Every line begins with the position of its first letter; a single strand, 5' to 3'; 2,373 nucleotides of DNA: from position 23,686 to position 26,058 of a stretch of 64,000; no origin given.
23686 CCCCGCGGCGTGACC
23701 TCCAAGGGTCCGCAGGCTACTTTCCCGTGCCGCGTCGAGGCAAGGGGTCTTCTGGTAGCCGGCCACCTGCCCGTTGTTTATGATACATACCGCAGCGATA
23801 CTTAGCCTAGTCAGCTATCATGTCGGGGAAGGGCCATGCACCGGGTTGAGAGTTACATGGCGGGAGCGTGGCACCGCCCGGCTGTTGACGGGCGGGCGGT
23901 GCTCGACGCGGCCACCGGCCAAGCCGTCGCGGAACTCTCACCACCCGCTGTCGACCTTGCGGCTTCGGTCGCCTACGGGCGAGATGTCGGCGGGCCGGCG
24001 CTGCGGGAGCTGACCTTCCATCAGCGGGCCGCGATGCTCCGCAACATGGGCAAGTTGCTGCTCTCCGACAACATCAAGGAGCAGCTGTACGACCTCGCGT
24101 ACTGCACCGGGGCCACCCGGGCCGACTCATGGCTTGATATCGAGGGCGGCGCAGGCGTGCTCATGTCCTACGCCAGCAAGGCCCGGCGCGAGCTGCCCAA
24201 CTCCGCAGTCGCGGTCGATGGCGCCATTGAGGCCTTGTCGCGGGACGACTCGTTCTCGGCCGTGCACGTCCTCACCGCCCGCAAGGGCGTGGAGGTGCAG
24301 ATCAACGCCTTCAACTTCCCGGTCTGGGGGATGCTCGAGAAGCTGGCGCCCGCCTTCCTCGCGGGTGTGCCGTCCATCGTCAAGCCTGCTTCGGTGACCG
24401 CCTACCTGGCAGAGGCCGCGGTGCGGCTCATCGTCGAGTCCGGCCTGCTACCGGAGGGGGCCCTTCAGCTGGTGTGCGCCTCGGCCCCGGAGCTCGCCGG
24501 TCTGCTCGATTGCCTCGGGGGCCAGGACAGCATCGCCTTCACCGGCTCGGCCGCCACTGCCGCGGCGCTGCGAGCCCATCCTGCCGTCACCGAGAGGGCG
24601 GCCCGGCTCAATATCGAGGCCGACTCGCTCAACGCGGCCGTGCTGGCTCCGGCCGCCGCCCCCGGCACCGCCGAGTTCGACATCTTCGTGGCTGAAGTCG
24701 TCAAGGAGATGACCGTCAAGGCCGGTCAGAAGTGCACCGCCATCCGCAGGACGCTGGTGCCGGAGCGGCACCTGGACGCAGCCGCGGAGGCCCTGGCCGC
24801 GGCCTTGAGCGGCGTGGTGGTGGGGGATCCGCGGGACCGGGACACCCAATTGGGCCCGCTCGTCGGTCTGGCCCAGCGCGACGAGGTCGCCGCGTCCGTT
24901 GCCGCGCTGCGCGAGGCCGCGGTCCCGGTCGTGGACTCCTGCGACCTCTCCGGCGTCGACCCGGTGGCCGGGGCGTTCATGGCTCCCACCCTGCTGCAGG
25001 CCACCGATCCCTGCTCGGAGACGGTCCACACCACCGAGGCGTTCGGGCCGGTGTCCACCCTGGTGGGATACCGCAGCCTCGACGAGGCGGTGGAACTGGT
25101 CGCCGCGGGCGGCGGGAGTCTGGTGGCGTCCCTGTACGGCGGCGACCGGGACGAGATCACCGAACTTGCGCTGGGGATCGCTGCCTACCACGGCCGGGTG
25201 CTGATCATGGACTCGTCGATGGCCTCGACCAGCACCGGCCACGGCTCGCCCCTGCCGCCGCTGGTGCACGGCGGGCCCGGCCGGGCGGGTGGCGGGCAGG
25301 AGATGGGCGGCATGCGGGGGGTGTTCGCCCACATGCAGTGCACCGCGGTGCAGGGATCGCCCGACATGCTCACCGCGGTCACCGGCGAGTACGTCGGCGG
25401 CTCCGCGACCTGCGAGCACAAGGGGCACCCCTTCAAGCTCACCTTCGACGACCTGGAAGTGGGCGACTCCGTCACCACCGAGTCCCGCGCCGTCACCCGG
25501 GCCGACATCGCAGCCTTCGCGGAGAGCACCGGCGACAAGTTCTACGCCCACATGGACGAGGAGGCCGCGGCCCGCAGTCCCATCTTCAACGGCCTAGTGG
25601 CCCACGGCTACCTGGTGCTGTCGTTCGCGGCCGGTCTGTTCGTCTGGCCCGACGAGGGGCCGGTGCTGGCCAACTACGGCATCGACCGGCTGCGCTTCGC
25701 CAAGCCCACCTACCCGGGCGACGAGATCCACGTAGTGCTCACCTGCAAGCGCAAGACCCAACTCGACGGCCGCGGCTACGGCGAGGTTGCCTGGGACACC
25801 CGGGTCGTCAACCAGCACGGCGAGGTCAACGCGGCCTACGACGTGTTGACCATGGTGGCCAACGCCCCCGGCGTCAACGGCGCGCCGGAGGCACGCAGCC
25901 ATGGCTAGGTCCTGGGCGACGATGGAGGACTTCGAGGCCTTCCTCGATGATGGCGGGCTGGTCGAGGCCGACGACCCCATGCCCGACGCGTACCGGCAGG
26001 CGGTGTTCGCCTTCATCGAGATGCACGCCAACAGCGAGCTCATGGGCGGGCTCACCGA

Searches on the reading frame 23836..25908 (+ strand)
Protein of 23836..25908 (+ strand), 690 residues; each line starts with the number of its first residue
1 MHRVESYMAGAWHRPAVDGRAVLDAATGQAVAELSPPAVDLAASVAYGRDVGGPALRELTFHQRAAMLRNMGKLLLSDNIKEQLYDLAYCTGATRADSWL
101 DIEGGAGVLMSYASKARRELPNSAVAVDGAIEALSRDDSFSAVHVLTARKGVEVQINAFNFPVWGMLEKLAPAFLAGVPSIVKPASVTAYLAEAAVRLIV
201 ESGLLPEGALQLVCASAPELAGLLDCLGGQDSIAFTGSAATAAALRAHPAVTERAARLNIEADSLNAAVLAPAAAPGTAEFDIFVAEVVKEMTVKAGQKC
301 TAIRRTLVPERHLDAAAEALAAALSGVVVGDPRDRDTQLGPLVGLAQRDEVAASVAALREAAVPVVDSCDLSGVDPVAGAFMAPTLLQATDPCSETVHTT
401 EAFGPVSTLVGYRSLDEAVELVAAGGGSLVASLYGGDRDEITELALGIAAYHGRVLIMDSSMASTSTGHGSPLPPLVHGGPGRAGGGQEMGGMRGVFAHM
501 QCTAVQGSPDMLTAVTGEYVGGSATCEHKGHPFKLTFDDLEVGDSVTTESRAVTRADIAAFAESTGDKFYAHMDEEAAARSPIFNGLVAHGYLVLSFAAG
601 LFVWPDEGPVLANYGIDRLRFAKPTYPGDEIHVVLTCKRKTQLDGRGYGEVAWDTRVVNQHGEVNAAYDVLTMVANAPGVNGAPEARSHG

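Call 43: find_encoding_contigs(protein=window:23836-25908:+, flank=10000, max_places=1)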
Protein window:23836-25908:+ (690 aa): 3 contigs read that carry it; 1 place shown.
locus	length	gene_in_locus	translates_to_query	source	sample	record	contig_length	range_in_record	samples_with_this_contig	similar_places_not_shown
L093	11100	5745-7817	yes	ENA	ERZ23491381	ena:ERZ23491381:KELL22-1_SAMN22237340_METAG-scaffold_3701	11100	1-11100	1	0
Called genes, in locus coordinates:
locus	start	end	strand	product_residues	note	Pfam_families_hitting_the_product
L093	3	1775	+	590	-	?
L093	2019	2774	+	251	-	PF00557:Peptidase_M24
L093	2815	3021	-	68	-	-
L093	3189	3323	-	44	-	-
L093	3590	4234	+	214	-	-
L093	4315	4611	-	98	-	PF07045:DUF1330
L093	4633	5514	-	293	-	PF12146:Hydrolase_4 (weak), PF12697:Abhydrolase_6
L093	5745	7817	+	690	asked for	PF00171:Aldedh, PF01575:MaoC_dehydratas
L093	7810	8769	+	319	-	PF05138:PaaA_PaaC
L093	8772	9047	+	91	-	PF06243:PaaB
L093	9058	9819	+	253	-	PF05138:PaaA_PaaC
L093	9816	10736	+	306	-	PF07848:PaaX, PF20803:PaaX_M (weak), PF08223:PaaX_C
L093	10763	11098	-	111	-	?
